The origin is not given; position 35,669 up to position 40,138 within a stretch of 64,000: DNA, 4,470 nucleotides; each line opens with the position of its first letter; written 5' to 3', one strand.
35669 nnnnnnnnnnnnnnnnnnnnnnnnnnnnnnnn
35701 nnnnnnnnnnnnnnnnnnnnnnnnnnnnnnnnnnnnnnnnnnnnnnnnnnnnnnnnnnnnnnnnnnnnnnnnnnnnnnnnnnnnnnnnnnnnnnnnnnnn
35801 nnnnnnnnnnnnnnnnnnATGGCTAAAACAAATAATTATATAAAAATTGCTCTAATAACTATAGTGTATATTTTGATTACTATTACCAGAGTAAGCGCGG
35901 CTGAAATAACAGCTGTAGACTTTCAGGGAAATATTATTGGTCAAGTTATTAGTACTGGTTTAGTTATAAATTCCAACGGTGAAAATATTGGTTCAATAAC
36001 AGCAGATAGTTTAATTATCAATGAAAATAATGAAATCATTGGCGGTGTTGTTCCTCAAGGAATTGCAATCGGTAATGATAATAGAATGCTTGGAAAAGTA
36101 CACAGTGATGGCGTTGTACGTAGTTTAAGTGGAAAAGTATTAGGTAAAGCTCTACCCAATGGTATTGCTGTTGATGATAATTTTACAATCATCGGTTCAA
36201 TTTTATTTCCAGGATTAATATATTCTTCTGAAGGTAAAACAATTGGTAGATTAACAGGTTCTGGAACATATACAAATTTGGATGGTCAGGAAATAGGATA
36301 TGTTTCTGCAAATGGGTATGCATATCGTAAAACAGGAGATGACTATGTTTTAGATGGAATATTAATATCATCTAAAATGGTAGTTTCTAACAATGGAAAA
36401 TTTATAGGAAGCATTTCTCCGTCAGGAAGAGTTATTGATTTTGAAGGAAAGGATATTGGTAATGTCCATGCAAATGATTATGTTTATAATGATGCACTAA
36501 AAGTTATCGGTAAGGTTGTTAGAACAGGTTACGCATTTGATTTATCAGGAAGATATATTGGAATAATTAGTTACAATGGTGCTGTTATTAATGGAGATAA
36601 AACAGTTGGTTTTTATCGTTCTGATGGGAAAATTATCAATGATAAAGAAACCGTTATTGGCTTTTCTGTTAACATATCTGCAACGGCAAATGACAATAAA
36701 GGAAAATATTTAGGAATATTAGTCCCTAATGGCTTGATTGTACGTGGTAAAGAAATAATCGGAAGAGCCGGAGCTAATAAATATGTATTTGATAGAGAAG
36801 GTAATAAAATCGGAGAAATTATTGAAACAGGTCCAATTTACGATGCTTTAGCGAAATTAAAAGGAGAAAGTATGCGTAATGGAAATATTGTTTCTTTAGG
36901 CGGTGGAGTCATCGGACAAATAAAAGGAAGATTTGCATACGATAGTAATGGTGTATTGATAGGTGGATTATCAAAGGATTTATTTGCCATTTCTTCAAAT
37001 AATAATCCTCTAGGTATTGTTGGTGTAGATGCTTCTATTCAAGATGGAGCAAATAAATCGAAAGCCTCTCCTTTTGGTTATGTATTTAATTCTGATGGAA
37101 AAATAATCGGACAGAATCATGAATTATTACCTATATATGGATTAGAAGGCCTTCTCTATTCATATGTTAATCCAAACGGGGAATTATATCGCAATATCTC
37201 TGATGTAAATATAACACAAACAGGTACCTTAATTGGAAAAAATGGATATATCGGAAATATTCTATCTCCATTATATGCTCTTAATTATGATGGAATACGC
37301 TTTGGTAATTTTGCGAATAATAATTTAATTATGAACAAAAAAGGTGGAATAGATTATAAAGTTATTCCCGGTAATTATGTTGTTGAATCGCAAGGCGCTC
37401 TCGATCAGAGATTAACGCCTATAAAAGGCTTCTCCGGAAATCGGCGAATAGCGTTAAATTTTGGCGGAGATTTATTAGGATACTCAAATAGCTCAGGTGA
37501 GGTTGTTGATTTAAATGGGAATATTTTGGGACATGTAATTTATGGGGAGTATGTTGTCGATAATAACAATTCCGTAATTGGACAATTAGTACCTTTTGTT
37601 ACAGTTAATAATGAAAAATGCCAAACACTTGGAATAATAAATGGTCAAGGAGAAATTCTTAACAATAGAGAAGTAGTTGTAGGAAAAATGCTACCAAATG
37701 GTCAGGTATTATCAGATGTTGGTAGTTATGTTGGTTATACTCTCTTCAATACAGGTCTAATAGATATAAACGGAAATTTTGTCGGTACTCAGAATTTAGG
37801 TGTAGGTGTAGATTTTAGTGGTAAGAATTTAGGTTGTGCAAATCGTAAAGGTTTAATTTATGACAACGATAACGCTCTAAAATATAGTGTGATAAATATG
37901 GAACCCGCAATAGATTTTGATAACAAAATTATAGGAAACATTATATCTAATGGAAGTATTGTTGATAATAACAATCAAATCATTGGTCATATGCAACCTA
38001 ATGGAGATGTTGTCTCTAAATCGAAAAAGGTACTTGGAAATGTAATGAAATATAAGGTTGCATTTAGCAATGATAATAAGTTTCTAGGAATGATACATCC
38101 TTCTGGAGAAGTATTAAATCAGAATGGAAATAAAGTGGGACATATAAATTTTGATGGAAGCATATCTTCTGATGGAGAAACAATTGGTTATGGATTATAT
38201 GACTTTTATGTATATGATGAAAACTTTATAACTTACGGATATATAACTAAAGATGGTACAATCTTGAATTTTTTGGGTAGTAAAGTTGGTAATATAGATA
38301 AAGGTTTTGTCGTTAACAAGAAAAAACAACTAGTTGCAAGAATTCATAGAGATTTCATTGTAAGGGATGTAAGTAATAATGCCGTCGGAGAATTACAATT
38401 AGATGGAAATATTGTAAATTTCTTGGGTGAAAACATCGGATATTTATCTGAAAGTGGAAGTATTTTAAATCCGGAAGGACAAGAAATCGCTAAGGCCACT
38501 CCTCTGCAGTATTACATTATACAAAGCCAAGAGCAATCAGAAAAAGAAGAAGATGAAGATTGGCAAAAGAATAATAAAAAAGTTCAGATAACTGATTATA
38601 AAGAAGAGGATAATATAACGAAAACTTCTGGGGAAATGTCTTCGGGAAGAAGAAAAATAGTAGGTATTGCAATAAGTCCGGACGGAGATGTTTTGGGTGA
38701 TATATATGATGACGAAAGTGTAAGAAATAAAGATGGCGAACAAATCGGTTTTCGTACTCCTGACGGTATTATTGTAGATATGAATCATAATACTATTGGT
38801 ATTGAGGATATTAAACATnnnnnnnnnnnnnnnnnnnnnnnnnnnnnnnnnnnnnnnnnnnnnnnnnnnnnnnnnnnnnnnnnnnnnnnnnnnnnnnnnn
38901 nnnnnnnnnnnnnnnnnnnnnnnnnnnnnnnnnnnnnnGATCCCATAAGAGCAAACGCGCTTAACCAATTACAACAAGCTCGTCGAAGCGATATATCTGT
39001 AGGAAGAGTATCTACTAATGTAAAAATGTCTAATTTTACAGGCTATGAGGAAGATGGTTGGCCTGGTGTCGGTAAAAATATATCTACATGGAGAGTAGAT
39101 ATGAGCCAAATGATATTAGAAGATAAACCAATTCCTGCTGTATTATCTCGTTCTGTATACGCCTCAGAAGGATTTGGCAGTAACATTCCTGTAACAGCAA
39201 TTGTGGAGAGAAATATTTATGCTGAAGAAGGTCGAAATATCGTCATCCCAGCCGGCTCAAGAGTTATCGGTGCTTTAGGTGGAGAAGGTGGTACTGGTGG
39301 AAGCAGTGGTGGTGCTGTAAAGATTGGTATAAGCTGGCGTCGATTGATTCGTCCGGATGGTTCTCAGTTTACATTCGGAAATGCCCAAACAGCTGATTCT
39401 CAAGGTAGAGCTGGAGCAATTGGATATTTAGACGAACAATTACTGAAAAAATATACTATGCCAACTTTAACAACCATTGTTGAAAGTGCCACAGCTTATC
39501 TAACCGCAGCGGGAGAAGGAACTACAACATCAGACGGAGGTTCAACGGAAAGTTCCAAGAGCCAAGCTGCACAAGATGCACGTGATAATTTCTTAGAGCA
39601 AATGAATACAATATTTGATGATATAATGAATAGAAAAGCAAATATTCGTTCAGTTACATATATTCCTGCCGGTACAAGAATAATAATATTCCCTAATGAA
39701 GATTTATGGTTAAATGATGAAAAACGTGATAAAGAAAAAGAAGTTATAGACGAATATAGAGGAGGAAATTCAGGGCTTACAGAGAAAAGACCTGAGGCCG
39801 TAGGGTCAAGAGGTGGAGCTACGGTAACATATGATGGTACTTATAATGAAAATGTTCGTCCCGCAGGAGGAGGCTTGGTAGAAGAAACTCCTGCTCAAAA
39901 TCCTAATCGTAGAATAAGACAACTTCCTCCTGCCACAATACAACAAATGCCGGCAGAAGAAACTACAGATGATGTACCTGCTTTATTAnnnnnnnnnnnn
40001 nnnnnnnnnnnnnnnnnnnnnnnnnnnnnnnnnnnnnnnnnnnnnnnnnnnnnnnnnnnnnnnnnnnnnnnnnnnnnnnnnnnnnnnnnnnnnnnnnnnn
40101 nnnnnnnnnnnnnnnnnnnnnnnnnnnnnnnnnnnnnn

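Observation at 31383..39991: About 2300 residues of a short D-x-N-G-N-[VI]-I-G-type repeat spread over two adjacent giant proteins, the second being VirB10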

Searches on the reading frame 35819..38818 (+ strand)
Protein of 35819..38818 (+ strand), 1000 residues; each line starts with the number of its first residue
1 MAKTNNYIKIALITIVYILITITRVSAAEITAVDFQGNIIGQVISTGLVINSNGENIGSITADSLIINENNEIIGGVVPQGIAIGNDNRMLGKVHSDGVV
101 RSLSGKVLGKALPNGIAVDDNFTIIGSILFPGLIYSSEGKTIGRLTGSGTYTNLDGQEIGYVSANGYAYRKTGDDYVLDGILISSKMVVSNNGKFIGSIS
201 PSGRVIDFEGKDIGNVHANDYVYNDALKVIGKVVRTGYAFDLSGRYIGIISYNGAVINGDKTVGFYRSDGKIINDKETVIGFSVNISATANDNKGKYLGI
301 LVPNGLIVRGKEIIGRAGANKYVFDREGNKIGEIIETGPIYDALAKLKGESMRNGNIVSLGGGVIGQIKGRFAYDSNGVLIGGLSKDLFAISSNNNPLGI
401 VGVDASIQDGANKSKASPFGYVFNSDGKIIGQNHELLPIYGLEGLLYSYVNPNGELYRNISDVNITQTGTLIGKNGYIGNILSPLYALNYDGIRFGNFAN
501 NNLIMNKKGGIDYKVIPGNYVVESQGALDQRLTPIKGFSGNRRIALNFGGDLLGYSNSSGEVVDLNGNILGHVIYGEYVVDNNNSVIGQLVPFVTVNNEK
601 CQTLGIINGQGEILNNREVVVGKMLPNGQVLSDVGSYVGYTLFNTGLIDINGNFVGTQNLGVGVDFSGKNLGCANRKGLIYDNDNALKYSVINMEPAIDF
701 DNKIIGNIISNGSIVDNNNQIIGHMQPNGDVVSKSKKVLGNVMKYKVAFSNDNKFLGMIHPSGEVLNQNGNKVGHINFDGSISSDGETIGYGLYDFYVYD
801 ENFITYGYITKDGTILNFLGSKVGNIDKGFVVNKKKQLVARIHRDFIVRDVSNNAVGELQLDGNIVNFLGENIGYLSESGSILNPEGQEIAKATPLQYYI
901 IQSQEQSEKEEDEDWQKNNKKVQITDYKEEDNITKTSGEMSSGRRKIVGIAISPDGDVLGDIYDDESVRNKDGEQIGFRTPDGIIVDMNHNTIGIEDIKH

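Call 35: predict_structure(alignment_id=A2)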
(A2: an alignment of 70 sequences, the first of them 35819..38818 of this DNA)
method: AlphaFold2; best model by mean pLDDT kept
length: 1000 residues; sequences in the alignment: 70
mean_pLDDT: 89.8   pTM: 0.83
mean pLDDT of the five models: 89.8, 89.0, 88.5, 87.7, 87.4
residues with pLDDT >= 90: 770; 70-90: 174; 50-70: 8; < 50: 48
segments of 3 or more residues with pLDDT < 50: 23-28, 904-944
pLDDT, mean of each block of 10 residues (from residue 1): 82 84 52 91 88 89 89 90 93 90 92 94 95 92 92 95 96 93 90 91 89 94 94 94 95 91 94 94 96 94 94 94 92 96 96 96 94 96 96 93 91 93 94 96 95 91 93 95 95 93 89 95 85 95 96 96 95 97 95 96 95 94 96 92 96 95 93 96 95 97 96 95 96 94 96 95 94 96 95 96 94 90 88 84 94 93 93 92 93 90 48 39 29 29 64 87 90 87 85 78
secondary structure, 60 per line:
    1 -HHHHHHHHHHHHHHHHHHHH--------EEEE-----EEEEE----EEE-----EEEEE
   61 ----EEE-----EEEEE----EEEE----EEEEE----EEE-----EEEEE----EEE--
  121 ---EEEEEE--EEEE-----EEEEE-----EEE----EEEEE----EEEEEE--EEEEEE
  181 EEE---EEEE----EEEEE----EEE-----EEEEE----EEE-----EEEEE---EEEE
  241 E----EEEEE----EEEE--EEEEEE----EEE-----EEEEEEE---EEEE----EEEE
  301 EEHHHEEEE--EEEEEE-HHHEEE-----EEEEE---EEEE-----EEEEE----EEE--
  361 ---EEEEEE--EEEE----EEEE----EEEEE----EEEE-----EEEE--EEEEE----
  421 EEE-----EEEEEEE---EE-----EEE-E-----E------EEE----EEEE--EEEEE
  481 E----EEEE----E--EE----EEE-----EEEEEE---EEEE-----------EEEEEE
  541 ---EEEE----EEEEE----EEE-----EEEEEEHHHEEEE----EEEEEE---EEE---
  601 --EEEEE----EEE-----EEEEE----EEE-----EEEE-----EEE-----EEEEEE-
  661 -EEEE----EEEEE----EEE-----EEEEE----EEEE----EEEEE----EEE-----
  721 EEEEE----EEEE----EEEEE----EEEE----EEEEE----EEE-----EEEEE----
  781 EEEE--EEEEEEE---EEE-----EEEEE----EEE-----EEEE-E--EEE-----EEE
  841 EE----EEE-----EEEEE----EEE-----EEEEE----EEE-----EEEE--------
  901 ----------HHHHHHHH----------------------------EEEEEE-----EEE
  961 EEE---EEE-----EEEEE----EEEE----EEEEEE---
elements in order (helices of 4 or more, strands of 3 or more residues): H2-21 E30-33 E39-43 E48-50 E56-60 E65-67 E73-77 E82-85 E90-94 E99-101 E107-111 E116-118 E124-129 E132-135 E141-145 E151-153 E158-162 E167-172 E175-183 E187-190 E195-199 E204-206 E212-216 E221-223 E229-233 E237-241 E246-250 E255-258 E261-266 E271-273 E279-285 E289-292 E297-302 E306-309 E312-317 E322-324 E330-334 E338-341 E347-351 E356-358 E364-369 E372-375 E380-383 E388-392 E397-400 E406-409 E412-416 E421-423 E429-435 E446-448 E463-465 E470-473 E476-481 E486-489 E503-505 E511-516 E520-523 E535-540 E544-547 E552-556 E561-563 E569-574 E578-581 E586-591 E595-597 E603-607 E612-614 E620-624 E629-631 E637-640 E646-648 E654-659 E662-665 E670-674 E679-681 E687-691 E696-699 E704-708 E713-715 E721-725 E730-733 E738-742 E747-750 E755-759 E764-766 E772-776 E781-784 E787-793 E797-799 E805-809 E814-816 E822-825 E830-832 E838-842 E847-849 E855-859 E864-866 E872-876 E881-883 E889-892 H911-918 E947-952 E958-963 E967-969 E975-979 E984-987 E992-997

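Call 39: fold_search(model_id=the predicted structure, library=pdb)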
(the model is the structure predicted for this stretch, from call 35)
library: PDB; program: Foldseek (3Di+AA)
matches with E <= 10: 968; with E <= 0.001: 106
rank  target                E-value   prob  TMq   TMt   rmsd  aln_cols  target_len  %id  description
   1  8qjb_A                1.2e-24  0.95  0.09  0.09  30.5      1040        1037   11  T6SS-linked Rhs repeat protein - Salmonella bongori Rhs-core domain extended N-terminus (released 2024-09-25)
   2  7pq5                  6.8e-24  0.90  0.08  0.08  29.5      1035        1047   10  Photorhabdus laumondii T6SS-associated Rhs protein carrying the Tre23 toxin domain (released 2021-12-01)
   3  6cmx_A                1.1e-17  0.51  0.08  0.08  28.9       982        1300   13  Human Teneurin 2 extra-cellular region (released 2018-07-25)
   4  6h6g                  1.5e-15  0.18  0.07  0.04  31.0       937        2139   11  Crystal Structure of TcdB2-TccC3 without hypervariable C-terminal region (released 2018-10-03)
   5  6sue_F                3.5e-15  0.25  0.08  0.05  30.8       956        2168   11  Structure of Photorhabdus luminescens Tc holotoxin pore, Mutation TccC3-D651A (released 2019-11-06)
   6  4igl_D                1.7e-13  0.21  0.07  0.09  26.1       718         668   11  Structure of the RHS-repeat containing BC component of the secreted ABC toxin complex from Yersinia entomophaga (released 2013-08-07)
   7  6suf_F                2.8e-12  0.11  0.06  0.04  30.7       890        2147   10  Structure of Photorhabdus luminescens Tc holotoxin pore (released 2019-11-06)
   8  5kis_B                3.9e-12  0.12  0.07  0.08  29.6       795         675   10  YenB/RHS2 complex (released 2017-08-09)
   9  4o9x                  5.0e-12  0.09  0.08  0.05  30.7       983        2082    9  Crystal Structure of TcdB2-TccC3 (released 2014-02-26)
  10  6sup                  5.0e-12  0.08  0.06  0.04  30.8       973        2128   10  Crystal Structure of TcdB2-TccC3-Cdc42 (released 2019-12-04)
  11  7awy                  6.3e-12  0.21  0.06  0.12  23.2       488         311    9  Crystal structure of the computationally designed Scone-R protein (released 2021-01-13)
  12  8f5o_C                1.3e-11  0.16  0.06  0.06  25.2       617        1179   10  Structure of Leishmania tarentolae IFT-A (state 1) (released 2022-12-21)
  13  8hme_E                8.7e-10  0.13  0.10  0.09  27.2       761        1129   12  head module state 1 of Tetrahymena IFT-A (released 2023-06-14)
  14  8jxe_A                2.0e-09  0.09  0.09  0.07  30.0      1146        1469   11  rat megalin RAP complex head (released 2024-06-19)
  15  9e2g_2C               5.0e-09  0.08  0.08  0.10  25.4       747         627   12  Cryo-EM structure of 48 nm repeat of microtubule doublet from T. brucei flagellum (released 2025-03-12)
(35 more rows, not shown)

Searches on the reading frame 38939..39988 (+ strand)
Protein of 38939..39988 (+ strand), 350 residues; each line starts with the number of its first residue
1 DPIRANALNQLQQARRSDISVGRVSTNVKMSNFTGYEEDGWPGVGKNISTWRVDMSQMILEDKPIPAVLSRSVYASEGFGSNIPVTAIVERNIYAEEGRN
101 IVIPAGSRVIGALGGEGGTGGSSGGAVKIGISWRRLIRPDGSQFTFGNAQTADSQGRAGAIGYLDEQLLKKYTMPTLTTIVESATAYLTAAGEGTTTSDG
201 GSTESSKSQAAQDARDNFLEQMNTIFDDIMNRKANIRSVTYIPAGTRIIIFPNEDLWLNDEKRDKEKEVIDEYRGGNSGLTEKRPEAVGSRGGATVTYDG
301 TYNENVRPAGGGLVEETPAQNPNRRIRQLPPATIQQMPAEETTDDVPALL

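Call 52: search_protein_representatives(protein=window:38939-39988:+)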
Query: 350 residues. Proteins with E-value up to 0.001 (for the whole library): 2429; up to 1e-10: 684; up to 1e-30: 79. The best 150 are listed.
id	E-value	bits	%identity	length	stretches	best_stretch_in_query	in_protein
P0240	3.6e-129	447.0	65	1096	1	1-349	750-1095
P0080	3.6e-110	384.6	60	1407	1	10-350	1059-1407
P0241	1.5e-97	343.0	55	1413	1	1-293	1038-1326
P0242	8.5e-91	320.9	51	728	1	1-335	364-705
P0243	2.1e-88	313.0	66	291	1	84-350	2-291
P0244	3.7e-85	302.3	55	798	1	1-267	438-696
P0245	6.6e-85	301.5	49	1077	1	1-331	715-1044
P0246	1.2e-83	297.3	49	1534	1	1-343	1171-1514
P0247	1.9e-81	290.2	52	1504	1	1-315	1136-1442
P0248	2.0e-81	290.0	51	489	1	2-303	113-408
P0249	4.1e-81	289.0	51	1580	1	4-323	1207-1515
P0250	1.1e-80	287.7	48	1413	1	1-324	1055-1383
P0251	9.9e-80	284.5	49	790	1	1-294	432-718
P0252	2.9e-78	279.7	51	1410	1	4-307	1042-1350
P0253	4.3e-78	279.1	56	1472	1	1-266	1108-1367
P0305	9.8e-36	139.9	40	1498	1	35-267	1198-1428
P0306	4.2e-35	137.8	41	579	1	18-262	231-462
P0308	2.6e-32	128.6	37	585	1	36-292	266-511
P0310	7.8e-31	123.7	40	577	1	40-260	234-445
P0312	3.5e-30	121.6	41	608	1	20-287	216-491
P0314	5.1e-30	121.1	39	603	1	38-260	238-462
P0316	2.3e-29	118.9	32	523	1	6-323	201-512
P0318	3.3e-29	118.4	35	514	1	23-263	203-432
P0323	2.3e-28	115.7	37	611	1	39-263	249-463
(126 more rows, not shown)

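Call 74: list_cluster_members(proteins=[P0305, P0306, P0308, P0310, P0312, P0314, P0316, P0318, P0323, P0184])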
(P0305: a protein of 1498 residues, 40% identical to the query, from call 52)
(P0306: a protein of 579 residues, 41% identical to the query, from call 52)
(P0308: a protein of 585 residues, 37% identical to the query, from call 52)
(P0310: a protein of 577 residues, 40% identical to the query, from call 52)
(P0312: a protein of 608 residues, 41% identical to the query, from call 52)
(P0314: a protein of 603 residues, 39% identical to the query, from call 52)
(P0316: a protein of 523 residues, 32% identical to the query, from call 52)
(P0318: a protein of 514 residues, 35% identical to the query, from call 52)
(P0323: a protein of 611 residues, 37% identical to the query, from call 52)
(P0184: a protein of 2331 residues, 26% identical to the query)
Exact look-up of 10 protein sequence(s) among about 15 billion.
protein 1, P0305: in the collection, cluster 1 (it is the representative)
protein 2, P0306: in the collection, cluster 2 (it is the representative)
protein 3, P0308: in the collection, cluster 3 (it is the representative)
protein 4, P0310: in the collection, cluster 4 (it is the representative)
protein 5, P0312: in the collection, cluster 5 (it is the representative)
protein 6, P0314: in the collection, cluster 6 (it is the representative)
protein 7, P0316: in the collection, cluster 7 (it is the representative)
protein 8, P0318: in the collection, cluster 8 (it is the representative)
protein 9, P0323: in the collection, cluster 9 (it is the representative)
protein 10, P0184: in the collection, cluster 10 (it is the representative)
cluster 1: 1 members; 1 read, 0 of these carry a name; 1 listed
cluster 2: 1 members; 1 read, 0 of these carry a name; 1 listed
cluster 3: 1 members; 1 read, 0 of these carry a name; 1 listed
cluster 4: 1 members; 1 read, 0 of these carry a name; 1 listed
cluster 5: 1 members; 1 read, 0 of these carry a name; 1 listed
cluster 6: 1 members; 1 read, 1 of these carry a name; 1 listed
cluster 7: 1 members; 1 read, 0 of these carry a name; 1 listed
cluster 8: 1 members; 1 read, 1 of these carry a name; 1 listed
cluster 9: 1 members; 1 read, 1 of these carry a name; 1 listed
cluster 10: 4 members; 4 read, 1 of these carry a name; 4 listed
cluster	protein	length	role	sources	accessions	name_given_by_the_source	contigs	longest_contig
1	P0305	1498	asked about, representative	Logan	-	-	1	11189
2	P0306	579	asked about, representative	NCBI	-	-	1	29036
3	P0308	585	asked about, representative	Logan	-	-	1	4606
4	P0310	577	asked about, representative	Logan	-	-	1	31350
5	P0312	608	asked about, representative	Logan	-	-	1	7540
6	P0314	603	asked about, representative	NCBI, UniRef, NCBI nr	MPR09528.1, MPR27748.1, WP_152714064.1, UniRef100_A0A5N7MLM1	TrbI/VirB10 family protein [Microvirga tunisiensis] | TrbI/VirB10 family protein n=1 Tax=Microvirga tunisiensis TaxID=2108360 ...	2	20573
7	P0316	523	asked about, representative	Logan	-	-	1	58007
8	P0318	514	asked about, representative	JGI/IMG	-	type IV secretion system protein VirB10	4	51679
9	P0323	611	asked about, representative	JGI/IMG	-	Bacterial conjugation TrbI-like protein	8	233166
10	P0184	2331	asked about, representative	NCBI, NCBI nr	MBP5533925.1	MAG: hypothetical protein J6Y03_00245 [Alphaproteobacteria bacterium] | hypothetical protein [Alphaproteobacteria bacterium]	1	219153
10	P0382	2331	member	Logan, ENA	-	-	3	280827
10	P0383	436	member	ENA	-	-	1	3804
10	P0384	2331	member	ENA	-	-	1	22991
